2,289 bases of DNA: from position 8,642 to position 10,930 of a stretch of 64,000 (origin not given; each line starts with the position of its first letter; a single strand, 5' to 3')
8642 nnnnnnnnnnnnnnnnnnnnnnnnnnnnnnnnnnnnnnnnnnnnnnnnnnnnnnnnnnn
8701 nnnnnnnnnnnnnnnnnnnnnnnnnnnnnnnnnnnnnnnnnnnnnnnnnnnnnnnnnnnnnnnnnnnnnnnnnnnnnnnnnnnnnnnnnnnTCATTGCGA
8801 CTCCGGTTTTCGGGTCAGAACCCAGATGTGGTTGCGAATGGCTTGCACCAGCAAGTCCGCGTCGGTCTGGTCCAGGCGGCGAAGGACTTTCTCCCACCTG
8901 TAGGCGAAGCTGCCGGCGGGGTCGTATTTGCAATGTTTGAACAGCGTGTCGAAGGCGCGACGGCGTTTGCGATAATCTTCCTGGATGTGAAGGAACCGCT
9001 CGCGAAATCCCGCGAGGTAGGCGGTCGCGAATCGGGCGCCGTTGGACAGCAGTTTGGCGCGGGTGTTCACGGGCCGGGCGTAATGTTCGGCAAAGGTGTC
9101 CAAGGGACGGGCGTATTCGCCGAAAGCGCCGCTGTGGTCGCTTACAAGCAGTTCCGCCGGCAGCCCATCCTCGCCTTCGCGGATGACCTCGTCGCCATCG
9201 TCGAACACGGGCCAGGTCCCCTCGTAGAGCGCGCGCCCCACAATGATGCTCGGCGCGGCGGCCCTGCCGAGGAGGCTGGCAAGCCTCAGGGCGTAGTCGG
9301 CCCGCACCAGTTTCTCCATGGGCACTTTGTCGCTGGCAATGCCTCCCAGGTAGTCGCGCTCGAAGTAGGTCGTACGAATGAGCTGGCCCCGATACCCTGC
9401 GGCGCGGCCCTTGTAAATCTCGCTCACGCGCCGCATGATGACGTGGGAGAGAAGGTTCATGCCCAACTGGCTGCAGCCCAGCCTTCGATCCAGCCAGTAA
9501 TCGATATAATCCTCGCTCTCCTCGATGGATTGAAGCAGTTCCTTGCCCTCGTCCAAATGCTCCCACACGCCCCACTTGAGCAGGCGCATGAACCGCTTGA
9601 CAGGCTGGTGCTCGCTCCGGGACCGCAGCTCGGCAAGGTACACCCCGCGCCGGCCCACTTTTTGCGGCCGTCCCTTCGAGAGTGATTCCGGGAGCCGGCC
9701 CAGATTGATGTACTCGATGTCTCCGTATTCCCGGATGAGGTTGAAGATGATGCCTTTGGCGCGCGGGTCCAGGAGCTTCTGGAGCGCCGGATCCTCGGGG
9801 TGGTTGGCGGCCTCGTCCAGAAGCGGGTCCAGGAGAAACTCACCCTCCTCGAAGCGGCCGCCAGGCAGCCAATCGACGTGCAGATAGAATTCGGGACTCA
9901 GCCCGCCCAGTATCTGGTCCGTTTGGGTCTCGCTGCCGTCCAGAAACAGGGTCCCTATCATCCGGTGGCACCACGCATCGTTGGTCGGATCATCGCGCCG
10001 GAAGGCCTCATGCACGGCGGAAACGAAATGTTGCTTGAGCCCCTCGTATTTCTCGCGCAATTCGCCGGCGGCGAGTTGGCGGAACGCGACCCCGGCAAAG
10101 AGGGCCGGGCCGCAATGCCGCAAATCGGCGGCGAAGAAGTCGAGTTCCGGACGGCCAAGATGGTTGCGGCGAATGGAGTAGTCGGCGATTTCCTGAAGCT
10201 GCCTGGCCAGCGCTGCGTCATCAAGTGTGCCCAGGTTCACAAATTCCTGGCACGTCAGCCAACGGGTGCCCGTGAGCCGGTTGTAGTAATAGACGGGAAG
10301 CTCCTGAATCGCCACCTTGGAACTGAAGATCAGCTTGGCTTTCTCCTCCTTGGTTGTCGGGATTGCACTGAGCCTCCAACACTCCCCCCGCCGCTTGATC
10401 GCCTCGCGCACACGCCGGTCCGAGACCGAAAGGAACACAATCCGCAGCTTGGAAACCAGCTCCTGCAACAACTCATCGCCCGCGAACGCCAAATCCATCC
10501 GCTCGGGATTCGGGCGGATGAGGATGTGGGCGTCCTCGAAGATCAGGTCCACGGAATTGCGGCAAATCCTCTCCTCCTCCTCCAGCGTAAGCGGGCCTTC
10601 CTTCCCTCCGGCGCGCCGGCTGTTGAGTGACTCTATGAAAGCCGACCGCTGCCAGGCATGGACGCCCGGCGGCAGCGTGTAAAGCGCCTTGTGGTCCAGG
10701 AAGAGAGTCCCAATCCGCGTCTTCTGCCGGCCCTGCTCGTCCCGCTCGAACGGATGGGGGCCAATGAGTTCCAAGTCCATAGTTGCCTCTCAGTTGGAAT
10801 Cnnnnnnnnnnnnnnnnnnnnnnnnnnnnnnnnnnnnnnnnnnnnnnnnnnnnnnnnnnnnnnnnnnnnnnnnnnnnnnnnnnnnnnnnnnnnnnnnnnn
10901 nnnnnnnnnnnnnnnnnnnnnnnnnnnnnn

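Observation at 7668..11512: Tightly coupled three-gene operon: Tat-exported nitroreductase-like protein, 662-aa orphan protein, COG0523-like GTPase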

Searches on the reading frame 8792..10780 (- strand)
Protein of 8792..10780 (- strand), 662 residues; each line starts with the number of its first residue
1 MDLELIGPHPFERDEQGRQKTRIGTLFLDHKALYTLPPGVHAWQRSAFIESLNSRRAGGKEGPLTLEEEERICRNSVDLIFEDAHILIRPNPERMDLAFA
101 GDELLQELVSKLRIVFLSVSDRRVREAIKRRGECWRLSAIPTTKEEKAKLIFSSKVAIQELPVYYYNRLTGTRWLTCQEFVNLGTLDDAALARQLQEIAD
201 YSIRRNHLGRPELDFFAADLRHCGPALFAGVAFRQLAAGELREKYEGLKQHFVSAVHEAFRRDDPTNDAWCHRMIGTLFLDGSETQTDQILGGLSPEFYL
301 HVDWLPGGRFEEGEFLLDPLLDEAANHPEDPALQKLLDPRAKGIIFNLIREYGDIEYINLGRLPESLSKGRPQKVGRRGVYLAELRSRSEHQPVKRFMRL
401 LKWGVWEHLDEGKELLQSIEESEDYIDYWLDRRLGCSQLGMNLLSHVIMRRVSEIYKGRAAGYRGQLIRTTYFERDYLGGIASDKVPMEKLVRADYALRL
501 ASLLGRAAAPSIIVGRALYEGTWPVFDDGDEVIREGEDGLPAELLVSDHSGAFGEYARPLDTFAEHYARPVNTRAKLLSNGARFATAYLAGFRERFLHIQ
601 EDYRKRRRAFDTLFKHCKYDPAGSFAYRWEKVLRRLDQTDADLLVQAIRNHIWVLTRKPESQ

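Call 3: search_protein_families(library=pfam, proteins=[window:8792-10780:-], max_evalue=0.1)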
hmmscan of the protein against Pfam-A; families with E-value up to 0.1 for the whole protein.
window:8792-10780:- (662 aa): 0 families

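Call 4: search_protein_families(library=ncbifam, proteins=[window:8792-10780:-], max_evalue=0.1)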
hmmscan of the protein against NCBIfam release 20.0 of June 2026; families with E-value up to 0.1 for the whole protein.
window:8792-10780:- (662 aa): 0 families

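Call 5: find_homologous_proteins(query=window:8792-10780:-)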
Query window:8792-10780:- (662 aa): 1091 proteins with E <= 0.001 among 8000 candidates; the best 120 are listed.
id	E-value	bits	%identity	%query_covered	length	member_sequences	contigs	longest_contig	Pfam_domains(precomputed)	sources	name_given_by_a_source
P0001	0.0e+0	1524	100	100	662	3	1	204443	-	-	-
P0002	0.0e+0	1356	89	100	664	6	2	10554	-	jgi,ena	jgi:hypothetical protein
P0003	0.0e+0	1316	86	100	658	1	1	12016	-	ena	-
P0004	0.0e+0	1301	85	100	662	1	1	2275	-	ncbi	-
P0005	0.0e+0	1285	85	100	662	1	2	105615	-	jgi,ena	jgi:hypothetical protein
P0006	0.0e+0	1275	83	100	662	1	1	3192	-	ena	-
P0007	0.0e+0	1272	83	100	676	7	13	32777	-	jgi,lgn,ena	jgi:hypothetical protein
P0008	0.0e+0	1259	83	100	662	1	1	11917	-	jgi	jgi:hypothetical protein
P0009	0.0e+0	1255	82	100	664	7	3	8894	-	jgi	jgi:hypothetical protein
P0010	0.0e+0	1232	82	100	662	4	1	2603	-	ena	-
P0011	0.0e+0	1231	81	100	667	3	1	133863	-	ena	-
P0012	0.0e+0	1211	79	100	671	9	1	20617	-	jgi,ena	-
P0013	0.0e+0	1207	79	99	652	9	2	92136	-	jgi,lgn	jgi:hypothetical protein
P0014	0.0e+0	1205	79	100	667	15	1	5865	-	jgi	jgi:hypothetical protein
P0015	0.0e+0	1187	79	99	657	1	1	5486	-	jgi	jgi:hypothetical protein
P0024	0.0e+0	1104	72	99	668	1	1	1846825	-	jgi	jgi:hypothetical protein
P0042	0.0e+0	1043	69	100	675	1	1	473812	-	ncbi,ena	-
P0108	3.7e-297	1005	68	99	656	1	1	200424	-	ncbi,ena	-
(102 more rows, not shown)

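Call 6: search_solved_structures(query=window:8792-10780:-, max_evalue=10, show_alignments=2)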
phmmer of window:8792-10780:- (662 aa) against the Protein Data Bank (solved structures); distinct sequences matched with E-value up to 10: 2.
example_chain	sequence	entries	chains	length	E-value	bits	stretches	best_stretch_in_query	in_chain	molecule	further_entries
4bod_A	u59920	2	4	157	1.1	10.7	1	527-595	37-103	ERPC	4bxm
4bf3_A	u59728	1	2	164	1.2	10.5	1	527-595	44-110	ERPC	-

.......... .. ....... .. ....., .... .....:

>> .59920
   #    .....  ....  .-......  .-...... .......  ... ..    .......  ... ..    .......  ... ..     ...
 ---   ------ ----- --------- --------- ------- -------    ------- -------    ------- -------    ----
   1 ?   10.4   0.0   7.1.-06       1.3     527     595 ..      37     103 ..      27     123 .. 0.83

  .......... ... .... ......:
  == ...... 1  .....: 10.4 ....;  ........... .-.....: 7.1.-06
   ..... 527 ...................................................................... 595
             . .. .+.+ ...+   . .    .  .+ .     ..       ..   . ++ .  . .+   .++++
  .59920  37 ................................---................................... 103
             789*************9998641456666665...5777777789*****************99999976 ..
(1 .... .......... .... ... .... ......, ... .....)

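Call 10: find_related_loci(query=A1, collection=genome_contigs, flank=6000)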
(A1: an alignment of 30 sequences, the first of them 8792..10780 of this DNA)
Query A1 (662 aa) in genome_contigs; peptide patterns used: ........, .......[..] (x = any residue, [..] = any of these).
598 stretches matched a pattern (row limit reached: there are more); 246 encode a relative of the query (tblastn E <= 1e-3); the best 80 are kept; 80 distinct loci.
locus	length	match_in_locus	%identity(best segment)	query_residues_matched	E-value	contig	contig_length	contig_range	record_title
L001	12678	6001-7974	77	1-658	0e+0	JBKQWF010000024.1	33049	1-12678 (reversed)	MAG: Limisphaerales bacterium isolate SEr3G3H3I__bin_261 SEr3G3H3I_000000038941, whole genome shotgun sequence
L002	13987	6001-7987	84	1-662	0e+0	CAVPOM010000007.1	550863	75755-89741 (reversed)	MAG: uncultured Verrucomicrobiae bacterium isolate MFD00008.bin.2.151 genome assembly, contig: contig_56463, whole genom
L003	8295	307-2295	70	1-662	0e+0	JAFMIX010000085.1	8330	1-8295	MAG: Verrucomicrobiales bacterium isolate DEBay_Sum019D_L_G_109 NODE_10115_length_8330_cov_5.681208, whole genome shotgu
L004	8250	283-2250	69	1-656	0e+0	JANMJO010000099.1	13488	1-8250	MAG: Verrucomicrobiales bacterium isolate OTE_64_metabat_368 OTE_64_k141_4931295, whole genome shotgun sequence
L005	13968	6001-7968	69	1-656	0e+0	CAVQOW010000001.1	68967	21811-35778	MAG: uncultured Verrucomicrobiae bacterium isolate MFD01476.bin.2.132 genome assembly, contig: contig_102099, whole geno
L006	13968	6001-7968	70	1-656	0e+0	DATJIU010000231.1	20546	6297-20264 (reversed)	MAG TPA_asm: Dongiaceae bacterium isolate SMAG_U15546 k141_6510562, whole genome shotgun sequence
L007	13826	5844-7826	68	1-661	0e+0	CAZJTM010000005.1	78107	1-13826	MAG TPA_asm: uncultured Verrucomicrobiota bacterium isolate binchicken_co190_420 genome assembly, contig: NODE_724_lengt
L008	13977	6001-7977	69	1-659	0e+0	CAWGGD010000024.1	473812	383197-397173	MAG: uncultured Verrucomicrobiae bacterium isolate MFD02979.bin.4.344 genome assembly, contig: contig_34944, whole genom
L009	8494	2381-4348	70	1-656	0e+0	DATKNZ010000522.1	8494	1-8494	MAG TPA_asm: Candidatus Acidoferrum sp. isolate SMAG_U14751 k141_1152326, whole genome shotgun sequence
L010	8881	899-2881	68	1-661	0e+0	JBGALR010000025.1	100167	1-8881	MAG: Limisphaerales bacterium isolate MAG_AAO_H125.53 AAOH125-53_opera_contig_801, whole genome shotgun sequence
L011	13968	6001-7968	67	1-656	0e+0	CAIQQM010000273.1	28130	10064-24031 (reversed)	MAG: uncultured Verrucomicrobia bacterium isolate AlinenSediments_bin-4991 genome assembly, contig: bin-4991:273/312, wh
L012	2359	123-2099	67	1-659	0e+0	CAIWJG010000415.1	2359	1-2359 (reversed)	MAG: uncultured Verrucomicrobia subdivision 3 bacterium isolate Ki1-2-7m_bin-117 genome assembly, contig: bin-117:415/99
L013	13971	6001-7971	67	1-657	0e+0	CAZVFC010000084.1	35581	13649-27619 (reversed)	MAG TPA_asm: uncultured Verrucomicrobiota bacterium isolate binchicken_co66_227 genome assembly, contig: NODE_2026_lengt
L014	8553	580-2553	68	1-658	0e+0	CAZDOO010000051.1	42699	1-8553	MAG TPA_asm: uncultured Verrucomicrobiota bacterium isolate SRP220891_co1_482 genome assembly, contig: NODE_1739_length_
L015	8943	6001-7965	66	3-657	0e+0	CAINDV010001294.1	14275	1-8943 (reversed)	MAG: uncultured Verrucomicrobia bacterium isolate Loclat_bin-20771 genome assembly, contig: bin-20771:1294/1379, whole g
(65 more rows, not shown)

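Call 19: search_protein_representatives(protein=window:8792-10780:-)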
Query: 662 residues. Proteins with E-value up to 0.001 (for the whole library): 491; up to 1e-10: 371; up to 1e-30: 194. The best 150 are listed.
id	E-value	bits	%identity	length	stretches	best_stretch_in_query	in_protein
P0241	3.0e-192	656.9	49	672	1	1-653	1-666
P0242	4.6e-192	656.3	50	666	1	3-654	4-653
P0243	3.9e-183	626.8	49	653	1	5-653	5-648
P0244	1.7e-181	621.4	64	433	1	241-657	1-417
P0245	3.7e-173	593.8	45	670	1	3-654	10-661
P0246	2.2e-171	588.0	46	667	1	17-657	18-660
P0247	2.7e-168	577.7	46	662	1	3-653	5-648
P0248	6.2e-167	573.2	46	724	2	1-544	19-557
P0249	5.3e-162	556.9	45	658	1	6-653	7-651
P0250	5.6e-161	553.6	46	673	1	5-657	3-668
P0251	4.8e-159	547.2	45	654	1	6-652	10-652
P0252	1.2e-158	545.9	47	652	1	3-650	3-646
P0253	9.5e-158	542.9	43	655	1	2-653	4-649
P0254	6.5e-156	536.8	42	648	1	6-649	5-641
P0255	6.3e-155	533.6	43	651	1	2-648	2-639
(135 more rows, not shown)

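Call 23: search_solved_structures(query=A2, max_evalue=10, show_alignments=3)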
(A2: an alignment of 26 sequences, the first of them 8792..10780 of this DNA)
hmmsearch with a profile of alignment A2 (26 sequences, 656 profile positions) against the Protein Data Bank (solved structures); distinct sequences matched with E-value up to 10: 0.

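Call 24: search_protein_families(library=pfam, alignment_id=A2, max_evalue=1)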
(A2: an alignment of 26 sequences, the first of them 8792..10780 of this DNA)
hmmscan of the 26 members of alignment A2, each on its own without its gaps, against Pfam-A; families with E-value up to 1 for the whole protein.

A. member 1, window:8792-10780:- (662 aa): 0 families

B. families by the number of members that match (of 26 scanned): 13 families
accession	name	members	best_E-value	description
PF15960.10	DUF4763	1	0.021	Domain of unknown function (DUF4763)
PF08721.17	Tn7_Tnp_TnsA_C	1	0.026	TnsA endonuclease C terminal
PF10484.15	MRP-S23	1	0.049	Mitochondrial ribosomal protein S23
PF24484.1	ADAMTSL1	1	0.051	ADAMTSL1 domain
PF20916.2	BscB_a-b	1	0.061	Cellulose Synthase Subunit B, alpha-beta domain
PF16958.10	PRP9_N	1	0.084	Pre-mRNA-splicing factor PRP9 N-terminus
PF09891.15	DUF2118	1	0.089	Uncharacterized protein conserved in archaea (DUF2118)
PF03254.18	XG_FTase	1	0.11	Xyloglucan fucosyltransferase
PF00993.25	MHC_II_alpha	1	0.12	Class II histocompatibility antigen, alpha domain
PF08381.16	BRX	1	0.16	Transcription factor regulating root and shoot growth via Pin3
PF12091.13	DUF3567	1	0.19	Protein of unknown function (DUF3567)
PF14395.11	COOH-NH2_lig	1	0.25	Phage phiEco32-like COOH.NH2 ligase-type 2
PF23583.2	EF_HAND_2_PLCG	1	0.4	PLCG EF-hand motif 2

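Call 31: predict_structure(alignment_id=A1)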
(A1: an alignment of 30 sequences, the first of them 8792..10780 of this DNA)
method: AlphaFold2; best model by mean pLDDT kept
length: 662 residues; sequences in the alignment: 30
mean_pLDDT: 62.8   pTM: 0.34
mean pLDDT of the five models: 62.8, 60.9, 58.1, 56.0, 50.6
residues with pLDDT >= 90: 51; 70-90: 223; 50-70: 183; < 50: 205
segments of 3 or more residues with pLDDT < 50: 119-121, 139-144, 151-176, 203-221, 260-263, 267-301, 366-377, 402-405, 410-454, 468-478, 517-528, 548-553, 610-622, 660-662
pLDDT, mean of each block of 10 residues (from residue 1): 85 83 85 78 73 81 78 82 79 82 90 72 64 63 49 38 34 48 80 71 39 33 55 84 80 56 47 45 28 30 61 60 68 61 67 65 50 45 66 63 52 43 35 27 28 50 51 38 75 88 86 56 47 80 64 59 82 83 92 88 58 41 58 81 92 75 36
secondary structure, 60 per line:
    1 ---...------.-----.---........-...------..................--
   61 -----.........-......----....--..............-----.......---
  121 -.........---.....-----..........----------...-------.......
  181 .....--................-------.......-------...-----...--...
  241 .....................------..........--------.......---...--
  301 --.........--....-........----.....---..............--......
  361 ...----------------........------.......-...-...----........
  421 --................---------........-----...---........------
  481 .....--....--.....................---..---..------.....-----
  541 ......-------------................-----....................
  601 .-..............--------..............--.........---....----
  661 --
elements in order (helices of 4 or more, strands of 3 or more residues): E4-6 E23-27 E32-34 H41-58 H66-74 E76-81 E86-89 H92-105 E114-117 H122-130 H144-153 E164-166 E174-176 H177-185 H188-203 H211-217 H238-261 H268-277 H286-292 E303-311 E314-317 H319-326 H331-335 H339-352 E355-363 E380-387 E394-400 E406-408 H413-420 H423-438 E448-455 E467-474 H488-491 H494-514 E531-535 E541-546 H560-575 H581-601 H603-616 H625-638 H641-649 H653-656

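Call 35: find_encoding_contigs(protein=P0002, flank=5000, max_places=3)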
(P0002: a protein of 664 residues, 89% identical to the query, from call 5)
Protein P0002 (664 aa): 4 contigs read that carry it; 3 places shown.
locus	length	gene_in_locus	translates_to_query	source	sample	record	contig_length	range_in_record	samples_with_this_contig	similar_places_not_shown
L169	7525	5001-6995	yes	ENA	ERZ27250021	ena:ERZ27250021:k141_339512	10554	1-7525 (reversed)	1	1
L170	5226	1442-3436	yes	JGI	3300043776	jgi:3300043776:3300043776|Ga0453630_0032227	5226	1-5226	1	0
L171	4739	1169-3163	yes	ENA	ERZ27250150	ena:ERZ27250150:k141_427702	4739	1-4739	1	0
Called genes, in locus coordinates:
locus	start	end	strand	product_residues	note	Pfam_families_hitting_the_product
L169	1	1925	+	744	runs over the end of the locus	PF14498:Glyco_hyd_65N_2, PF22124:Glyco_hydro_95_cat, PF21307:Glyco_hydro_95_C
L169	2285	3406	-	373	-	PF01112:Asparaginase_2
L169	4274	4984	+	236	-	PF00881:Nitroreductase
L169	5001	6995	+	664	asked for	-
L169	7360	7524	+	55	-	?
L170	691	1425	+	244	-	PF00881:Nitroreductase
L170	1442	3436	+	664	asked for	-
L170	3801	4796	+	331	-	PF01555:N6_N4_Mtase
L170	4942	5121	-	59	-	-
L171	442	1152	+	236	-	PF00881:Nitroreductase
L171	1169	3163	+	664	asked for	-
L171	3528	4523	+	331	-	PF01555:N6_N4_Mtase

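Call 41: predict_structure(alignment_id=A4)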
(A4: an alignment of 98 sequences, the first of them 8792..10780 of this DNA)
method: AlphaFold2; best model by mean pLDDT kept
length: 662 residues; sequences in the alignment: 98
mean_pLDDT: 90.5   pTM: 0.83
mean pLDDT of the five models: 90.5, 89.7, 89.0, 88.6, 87.2
residues with pLDDT >= 90: 469; 70-90: 164; 50-70: 18; < 50: 11
segments of 3 or more residues with pLDDT < 50: 282-290
pLDDT, mean of each block of 10 residues (from residue 1): 91 92 95 92 91 89 91 93 91 95 95 87 89 82 82 88 88 94 97 95 84 89 85 95 97 92 89 83 42 66 91 92 90 87 95 93 82 71 93 92 94 96 95 97 94 94 96 93 90 95 98 94 90 95 94 95 96 91 97 99 98 95 95 98 98 83 39
secondary structure, 60 per line:
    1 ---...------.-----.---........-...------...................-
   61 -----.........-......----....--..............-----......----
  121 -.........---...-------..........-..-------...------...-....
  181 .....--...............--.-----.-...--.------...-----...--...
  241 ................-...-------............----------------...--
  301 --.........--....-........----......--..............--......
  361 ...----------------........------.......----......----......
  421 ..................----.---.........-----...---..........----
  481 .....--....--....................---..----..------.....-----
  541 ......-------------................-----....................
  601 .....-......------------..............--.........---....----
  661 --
elements in order: E4-6 E23-27 E32-34 H41-59 H66-74 E76-81 E86-89 H92-105 E114-116 H122-130 H144-153 E164-166 E173-175 H177-185 H188-202 E213-215 H238-255 H268-279 E303-311 E314-317 H319-326 H331-336 H339-352 E355-363 E380-387 E394-400 H405-410 H415-438 E447-455 E467-476 H488-491 H494-513 E531-535 E541-546 H560-575 H581-605 H607-612 H625-638 H641-649 H653-656
